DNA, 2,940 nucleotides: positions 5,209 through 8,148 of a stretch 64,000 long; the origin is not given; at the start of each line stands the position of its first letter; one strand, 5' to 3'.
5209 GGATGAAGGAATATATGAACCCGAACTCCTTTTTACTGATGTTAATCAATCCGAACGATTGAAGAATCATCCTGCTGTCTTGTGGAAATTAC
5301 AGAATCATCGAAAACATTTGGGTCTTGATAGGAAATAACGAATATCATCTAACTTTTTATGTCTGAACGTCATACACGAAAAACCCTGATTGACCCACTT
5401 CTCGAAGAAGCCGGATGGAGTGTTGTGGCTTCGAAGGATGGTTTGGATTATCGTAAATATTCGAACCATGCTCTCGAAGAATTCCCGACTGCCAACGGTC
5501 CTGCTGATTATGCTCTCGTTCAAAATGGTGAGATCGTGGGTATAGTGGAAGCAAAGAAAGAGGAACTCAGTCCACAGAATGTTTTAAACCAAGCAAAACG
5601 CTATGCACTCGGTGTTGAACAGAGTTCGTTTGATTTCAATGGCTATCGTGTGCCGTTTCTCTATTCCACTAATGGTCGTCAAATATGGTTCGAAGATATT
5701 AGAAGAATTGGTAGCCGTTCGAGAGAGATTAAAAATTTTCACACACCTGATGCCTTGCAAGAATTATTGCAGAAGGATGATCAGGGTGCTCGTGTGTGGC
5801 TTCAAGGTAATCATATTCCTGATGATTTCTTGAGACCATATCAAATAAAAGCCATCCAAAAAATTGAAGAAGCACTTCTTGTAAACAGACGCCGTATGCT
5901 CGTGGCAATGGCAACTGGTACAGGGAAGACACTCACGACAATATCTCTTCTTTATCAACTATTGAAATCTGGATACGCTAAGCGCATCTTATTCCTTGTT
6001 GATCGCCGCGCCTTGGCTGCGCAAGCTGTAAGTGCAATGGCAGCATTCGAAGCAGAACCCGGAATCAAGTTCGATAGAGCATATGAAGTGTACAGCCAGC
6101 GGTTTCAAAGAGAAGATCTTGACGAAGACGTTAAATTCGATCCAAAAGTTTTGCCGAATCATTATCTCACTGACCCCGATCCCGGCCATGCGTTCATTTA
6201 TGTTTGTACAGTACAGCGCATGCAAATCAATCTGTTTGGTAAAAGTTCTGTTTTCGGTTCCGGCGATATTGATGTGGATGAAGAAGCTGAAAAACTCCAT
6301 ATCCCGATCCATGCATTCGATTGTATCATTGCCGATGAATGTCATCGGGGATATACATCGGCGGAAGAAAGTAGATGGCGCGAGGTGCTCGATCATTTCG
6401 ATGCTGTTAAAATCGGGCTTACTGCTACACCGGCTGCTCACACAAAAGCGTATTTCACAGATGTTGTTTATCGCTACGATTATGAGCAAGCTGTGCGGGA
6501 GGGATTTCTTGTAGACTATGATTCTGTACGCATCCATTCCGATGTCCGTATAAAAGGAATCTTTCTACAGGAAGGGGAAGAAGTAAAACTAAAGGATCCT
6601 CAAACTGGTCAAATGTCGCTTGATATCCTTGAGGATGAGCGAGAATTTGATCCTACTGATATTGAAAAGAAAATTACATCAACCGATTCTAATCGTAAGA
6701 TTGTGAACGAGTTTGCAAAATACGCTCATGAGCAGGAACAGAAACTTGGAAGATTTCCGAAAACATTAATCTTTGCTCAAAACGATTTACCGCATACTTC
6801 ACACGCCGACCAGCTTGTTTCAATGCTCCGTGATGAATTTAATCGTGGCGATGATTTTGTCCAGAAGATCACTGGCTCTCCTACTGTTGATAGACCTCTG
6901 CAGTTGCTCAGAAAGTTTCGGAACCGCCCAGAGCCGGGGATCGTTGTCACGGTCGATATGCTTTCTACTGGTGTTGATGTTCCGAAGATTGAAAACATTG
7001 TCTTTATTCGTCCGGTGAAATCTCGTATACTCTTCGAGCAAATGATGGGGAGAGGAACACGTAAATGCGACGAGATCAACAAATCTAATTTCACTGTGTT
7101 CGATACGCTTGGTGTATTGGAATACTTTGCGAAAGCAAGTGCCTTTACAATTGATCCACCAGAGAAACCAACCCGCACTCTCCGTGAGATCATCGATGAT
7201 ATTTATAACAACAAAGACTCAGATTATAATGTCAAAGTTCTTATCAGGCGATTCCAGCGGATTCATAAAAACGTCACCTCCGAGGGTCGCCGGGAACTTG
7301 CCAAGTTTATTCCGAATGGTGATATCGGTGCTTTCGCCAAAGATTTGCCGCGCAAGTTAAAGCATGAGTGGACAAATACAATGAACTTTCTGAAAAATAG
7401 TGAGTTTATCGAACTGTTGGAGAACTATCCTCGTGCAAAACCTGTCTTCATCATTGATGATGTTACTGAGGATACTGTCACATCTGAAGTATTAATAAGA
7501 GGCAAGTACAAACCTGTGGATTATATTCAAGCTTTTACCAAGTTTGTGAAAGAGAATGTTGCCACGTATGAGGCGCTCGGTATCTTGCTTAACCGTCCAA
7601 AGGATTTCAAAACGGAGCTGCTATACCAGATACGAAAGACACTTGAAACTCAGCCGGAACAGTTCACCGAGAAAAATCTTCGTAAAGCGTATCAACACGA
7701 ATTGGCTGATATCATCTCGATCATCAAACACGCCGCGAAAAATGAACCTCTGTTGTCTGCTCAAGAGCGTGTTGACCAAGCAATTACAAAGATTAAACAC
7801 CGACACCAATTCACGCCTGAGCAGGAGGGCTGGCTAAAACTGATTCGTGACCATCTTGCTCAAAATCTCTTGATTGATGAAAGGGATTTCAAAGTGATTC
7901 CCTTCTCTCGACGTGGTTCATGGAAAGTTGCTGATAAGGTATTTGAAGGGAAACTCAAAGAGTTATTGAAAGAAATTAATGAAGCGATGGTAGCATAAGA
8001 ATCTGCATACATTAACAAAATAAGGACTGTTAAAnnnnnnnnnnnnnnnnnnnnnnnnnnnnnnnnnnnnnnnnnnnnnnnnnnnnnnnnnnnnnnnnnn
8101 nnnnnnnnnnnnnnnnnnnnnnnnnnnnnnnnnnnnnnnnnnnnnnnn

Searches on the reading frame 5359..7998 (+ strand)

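Call 84: search_protein_families(library=padloc, proteins=[window:5359-7998:+], max_evalue=0.001)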
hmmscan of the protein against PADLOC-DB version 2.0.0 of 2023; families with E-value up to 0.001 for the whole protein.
window:5359-7998:+ (879 aa): 20 families
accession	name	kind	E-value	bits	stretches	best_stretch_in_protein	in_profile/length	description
PDLC03042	REase_I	-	4.7e-101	336.9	2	315-873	563-1161/1170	Type I restriction enzyme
PDLC03047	REase_I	-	1.1e-54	183.6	2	317-593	454-732/1107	Type I restriction enzyme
PDLC03049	REase_I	-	4.4e-54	181.7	2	317-628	282-577/807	Type I restriction enzyme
PDLC02707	PbeA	-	8.7e-26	88.7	2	322-584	381-630/672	PbeA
PDLC02704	PbeA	-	5e-20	69.5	2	323-572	387-634/682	PbeA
PDLC03597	REase_MTase_IIG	-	9.8e-14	47.9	1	158-572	168-598/1646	Type IIG restriction enzyme-methyltransferase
PDLC02706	PbeA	-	7.5e-12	42.6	1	158-582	270-670/722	PbeA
PDLC03658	mREase_IV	-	1.2e-10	37.8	1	528-586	504-560/953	Type IV methyl-directed restriction enzyme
PDLC01439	typeIV_DinG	-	2.9e-10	37.4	1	159-231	17-84/575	CAS-IV-A; associated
PDLC02703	PbeA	-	2.9e-09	34.1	1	172-243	257-329/626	PbeA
PDLC03659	mREase_IV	-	2.9e-09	33.4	1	527-585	511-567/945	Type IV methyl-directed restriction enzyme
PDLC03648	REase_III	-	4.1e-09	33.1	1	448-569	232-354/871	Type III restriction enzyme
PDLC03040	REase_I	-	5.5e-09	32.4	1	516-617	614-715/1029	Type I restriction enzyme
PDLC02705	PbeA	-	2.9e-07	27.1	1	322-586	377-637/691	PbeA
PDLC03048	REase_I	-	6.8e-06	22.5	1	158-231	241-323/976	Type I restriction enzyme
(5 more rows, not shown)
